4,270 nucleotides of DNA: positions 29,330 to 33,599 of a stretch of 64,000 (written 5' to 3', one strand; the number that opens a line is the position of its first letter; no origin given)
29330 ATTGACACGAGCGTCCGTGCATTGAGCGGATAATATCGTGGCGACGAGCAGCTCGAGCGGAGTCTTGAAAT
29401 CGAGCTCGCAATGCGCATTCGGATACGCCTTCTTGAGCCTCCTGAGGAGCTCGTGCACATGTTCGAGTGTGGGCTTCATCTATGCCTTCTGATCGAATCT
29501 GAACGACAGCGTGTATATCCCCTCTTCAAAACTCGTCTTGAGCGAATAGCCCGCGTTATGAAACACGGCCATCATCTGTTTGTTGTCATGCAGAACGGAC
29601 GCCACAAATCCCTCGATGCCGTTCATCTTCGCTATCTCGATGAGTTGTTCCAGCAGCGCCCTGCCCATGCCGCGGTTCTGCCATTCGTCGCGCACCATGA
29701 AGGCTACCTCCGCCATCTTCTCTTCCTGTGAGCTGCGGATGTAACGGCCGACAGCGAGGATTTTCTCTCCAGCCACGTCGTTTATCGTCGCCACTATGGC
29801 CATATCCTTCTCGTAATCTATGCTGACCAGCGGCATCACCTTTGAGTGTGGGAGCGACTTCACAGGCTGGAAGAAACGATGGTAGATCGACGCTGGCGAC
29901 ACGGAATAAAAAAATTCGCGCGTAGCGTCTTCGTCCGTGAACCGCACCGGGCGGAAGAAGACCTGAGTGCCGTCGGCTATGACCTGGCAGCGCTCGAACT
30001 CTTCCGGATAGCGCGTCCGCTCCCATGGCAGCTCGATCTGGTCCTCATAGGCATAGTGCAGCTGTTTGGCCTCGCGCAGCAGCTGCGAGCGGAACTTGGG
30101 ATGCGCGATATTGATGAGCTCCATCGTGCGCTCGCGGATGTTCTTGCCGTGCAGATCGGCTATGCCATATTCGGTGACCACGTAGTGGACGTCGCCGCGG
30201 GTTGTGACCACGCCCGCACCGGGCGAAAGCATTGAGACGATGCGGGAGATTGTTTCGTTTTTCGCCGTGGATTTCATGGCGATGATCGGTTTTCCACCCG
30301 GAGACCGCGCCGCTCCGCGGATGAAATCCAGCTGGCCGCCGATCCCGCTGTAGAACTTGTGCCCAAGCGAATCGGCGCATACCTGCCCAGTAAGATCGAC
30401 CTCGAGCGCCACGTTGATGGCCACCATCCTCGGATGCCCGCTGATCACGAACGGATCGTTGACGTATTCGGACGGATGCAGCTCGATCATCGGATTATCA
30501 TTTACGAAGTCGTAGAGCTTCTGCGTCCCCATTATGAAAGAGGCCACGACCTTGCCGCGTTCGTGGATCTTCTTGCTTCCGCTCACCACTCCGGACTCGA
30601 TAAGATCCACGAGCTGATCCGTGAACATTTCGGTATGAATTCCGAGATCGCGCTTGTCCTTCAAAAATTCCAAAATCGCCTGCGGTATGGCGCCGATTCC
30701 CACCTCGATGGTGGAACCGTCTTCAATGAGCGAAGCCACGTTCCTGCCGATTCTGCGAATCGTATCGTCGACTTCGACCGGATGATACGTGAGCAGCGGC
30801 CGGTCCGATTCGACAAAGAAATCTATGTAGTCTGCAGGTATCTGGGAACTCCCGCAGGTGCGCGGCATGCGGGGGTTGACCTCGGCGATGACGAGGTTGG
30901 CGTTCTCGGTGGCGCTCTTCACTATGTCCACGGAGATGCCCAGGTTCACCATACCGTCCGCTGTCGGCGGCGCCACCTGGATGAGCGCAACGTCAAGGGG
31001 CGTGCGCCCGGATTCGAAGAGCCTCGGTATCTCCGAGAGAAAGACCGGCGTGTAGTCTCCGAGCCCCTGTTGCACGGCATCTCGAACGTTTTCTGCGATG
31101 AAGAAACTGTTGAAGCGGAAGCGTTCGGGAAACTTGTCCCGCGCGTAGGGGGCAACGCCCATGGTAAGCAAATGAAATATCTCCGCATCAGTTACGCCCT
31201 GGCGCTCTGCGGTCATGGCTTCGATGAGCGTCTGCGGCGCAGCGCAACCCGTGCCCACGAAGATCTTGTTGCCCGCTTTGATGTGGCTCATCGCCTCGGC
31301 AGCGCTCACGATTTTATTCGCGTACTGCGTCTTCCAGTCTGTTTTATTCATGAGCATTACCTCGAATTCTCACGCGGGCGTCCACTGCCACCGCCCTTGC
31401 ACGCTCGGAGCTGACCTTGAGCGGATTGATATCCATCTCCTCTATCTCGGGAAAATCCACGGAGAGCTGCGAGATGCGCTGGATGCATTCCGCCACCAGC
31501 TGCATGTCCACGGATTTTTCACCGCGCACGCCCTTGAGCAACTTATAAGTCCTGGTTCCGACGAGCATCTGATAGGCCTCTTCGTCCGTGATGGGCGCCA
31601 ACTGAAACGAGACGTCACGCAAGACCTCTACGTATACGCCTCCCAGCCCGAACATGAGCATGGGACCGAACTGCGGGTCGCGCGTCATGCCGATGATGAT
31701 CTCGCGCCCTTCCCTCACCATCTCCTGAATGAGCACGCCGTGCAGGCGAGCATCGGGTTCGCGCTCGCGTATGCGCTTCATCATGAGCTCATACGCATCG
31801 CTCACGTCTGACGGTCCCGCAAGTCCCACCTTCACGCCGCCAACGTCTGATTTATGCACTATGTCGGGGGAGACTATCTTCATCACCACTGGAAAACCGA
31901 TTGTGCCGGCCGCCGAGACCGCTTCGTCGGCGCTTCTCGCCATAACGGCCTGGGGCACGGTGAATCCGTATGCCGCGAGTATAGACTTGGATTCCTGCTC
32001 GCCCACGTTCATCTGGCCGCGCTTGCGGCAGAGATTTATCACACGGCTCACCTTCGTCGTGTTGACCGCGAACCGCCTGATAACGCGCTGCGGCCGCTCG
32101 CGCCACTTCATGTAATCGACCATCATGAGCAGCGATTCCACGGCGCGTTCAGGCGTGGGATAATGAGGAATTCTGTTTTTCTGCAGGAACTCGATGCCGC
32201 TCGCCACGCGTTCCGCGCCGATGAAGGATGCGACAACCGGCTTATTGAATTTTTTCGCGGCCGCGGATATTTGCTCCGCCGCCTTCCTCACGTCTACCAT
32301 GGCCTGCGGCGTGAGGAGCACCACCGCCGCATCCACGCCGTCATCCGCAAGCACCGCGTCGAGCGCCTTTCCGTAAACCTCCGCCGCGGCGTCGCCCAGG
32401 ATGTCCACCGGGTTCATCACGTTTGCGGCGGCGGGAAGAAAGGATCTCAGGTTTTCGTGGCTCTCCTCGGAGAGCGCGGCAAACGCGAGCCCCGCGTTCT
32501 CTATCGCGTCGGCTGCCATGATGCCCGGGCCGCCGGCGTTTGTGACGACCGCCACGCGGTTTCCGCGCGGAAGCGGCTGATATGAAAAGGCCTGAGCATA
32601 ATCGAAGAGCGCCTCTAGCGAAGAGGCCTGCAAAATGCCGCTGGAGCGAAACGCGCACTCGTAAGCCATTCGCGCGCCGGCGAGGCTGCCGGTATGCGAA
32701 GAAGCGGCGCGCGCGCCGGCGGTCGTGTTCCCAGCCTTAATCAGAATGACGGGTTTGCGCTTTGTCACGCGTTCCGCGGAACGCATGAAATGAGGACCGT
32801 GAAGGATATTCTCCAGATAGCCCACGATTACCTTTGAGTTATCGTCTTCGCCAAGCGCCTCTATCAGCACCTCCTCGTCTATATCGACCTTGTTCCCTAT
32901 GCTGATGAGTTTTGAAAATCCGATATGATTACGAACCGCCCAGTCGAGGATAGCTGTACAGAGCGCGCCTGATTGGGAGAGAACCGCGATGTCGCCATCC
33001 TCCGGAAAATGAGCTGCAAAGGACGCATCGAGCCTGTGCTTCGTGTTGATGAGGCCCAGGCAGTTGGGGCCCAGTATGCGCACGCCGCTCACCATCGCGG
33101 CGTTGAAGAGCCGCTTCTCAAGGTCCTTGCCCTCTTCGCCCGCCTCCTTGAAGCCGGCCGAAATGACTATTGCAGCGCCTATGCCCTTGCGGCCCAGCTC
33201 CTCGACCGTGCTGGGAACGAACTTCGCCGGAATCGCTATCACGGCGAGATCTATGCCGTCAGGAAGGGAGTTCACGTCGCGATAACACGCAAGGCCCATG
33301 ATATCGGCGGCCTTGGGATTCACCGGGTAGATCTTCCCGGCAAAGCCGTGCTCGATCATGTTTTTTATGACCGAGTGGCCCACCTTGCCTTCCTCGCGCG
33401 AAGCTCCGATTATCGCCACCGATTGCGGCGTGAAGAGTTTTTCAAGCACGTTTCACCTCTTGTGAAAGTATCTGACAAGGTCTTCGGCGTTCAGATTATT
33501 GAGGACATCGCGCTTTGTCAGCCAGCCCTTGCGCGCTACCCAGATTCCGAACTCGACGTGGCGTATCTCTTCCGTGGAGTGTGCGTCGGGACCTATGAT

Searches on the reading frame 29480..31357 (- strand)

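Call 73: search_protein_families(library=pfam, proteins=[window:29480-31357:-], max_evalue=0.00001)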
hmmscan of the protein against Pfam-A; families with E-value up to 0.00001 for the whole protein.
window:29480-31357:- (625 aa): 4 families
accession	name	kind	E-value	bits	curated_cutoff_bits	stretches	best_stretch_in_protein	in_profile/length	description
PF13336.12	AcetylCoA_hyd_C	-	6.7e-69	231.1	23.7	1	277-430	1-154/154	Acetyl-CoA hydrolase/transferase C-terminal domain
PF02550.21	AcetylCoA_hydro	-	1.1e-31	110.9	24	1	10-185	9-190/198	Acetyl-CoA hydrolase/transferase N-terminal domain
PF00583.31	Acetyltransf_1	-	3.3e-08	34.3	20.7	1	513-604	25-116/116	Acetyltransferase (GNAT) family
PF13420.13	Acetyltransf_4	-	1e-07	32.5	24.3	1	531-616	58-146/155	Acetyltransferase (GNAT) domain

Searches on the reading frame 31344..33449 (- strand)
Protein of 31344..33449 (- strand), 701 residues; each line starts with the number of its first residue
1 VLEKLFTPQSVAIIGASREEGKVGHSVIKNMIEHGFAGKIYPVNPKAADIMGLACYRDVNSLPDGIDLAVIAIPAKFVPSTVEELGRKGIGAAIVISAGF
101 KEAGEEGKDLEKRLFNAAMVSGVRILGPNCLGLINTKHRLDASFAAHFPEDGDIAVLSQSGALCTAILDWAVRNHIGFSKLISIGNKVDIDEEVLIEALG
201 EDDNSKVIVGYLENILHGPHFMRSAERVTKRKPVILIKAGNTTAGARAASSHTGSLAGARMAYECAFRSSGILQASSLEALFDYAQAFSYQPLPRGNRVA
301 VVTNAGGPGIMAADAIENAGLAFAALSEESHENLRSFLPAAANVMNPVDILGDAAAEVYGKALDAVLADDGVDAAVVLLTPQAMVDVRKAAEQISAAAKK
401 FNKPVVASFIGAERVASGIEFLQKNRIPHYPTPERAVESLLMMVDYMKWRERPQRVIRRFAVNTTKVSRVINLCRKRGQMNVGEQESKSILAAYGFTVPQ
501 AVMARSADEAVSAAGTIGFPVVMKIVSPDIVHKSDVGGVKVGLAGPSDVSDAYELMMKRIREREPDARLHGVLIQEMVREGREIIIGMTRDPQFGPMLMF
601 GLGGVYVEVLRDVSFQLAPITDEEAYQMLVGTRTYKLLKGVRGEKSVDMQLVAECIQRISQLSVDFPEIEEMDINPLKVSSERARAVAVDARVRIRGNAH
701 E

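Call 73: search_protein_families(library=pfam, proteins=[window:31344-33449:-], max_evalue=0.00001)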
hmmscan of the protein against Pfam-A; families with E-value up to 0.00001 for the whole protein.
window:31344-33449:- (701 aa): 5 families
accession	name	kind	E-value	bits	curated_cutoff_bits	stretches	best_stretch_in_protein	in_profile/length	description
PF13549.11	ATP-grasp_5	-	9.1e-87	290.5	27.6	1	475-695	3-221/221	ATP-grasp domain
PF13607.11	Succ_CoA_lig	-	3.4e-49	166.6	27.4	1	152-288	2-138/138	Succinyl-CoA ligase like flavodoxin domain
PF13380.12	CoA_binding_2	-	1.4e-23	84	22.8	1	10-135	2-115/116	CoA binding domain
PF02629.25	CoA_binding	-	2.8e-15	57.3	22.3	1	8-99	3-97/97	CoA binding domain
PF19045.5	Ligase_CoA_2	-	5.2e-14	53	23.7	1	299-436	1-144/162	Ligase-CoA domain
